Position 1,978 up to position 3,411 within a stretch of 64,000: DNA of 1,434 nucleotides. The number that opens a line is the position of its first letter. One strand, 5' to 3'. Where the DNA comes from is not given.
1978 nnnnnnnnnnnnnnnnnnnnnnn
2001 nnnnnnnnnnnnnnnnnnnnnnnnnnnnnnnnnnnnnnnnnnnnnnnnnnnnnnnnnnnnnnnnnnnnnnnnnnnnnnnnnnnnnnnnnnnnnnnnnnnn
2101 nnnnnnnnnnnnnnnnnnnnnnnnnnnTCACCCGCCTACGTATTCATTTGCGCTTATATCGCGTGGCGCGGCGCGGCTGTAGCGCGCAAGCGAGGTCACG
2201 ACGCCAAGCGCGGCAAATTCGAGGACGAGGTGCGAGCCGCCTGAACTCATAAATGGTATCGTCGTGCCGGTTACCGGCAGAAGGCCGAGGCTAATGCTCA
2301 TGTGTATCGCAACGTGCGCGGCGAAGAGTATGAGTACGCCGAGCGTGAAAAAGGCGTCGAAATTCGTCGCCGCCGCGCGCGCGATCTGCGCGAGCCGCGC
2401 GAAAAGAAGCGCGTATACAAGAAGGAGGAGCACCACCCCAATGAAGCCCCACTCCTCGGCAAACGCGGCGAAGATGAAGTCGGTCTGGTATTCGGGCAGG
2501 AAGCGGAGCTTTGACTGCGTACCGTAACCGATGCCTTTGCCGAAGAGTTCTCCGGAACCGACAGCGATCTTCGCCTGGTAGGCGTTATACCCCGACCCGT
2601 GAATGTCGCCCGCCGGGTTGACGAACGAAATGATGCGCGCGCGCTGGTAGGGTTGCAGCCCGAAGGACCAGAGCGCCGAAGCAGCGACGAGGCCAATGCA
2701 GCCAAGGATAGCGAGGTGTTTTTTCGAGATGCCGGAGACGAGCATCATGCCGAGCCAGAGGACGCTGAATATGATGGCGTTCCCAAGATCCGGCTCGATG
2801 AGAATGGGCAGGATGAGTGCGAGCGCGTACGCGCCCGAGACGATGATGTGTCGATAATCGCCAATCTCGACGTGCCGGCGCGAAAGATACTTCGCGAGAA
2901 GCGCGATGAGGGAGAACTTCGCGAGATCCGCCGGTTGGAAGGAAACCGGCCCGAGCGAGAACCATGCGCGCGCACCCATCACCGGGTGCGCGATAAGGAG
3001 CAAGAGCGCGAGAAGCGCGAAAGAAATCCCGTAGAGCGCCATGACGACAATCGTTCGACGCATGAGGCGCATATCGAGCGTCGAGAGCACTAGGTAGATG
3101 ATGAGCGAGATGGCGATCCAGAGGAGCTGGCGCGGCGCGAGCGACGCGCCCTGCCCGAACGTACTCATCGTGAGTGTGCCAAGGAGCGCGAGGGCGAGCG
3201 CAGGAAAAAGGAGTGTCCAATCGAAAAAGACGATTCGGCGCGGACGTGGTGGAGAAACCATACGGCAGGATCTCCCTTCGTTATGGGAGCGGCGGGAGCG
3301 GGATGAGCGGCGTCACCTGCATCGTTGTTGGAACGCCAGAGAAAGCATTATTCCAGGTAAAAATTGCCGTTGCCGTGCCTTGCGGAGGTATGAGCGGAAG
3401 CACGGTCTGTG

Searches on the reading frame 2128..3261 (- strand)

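Call 72: search_protein_families(library=pfam, proteins=[window:2128-3261:-], max_evalue=0.01)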
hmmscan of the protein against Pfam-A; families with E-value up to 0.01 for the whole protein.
window:2128-3261:- (377 aa): 1 family
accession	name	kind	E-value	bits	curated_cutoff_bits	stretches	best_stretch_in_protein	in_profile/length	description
PF01098.24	FTSW_RODA_SPOVE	-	7.3e-85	285.5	26.4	1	28-363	24-355/356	Cell cycle protein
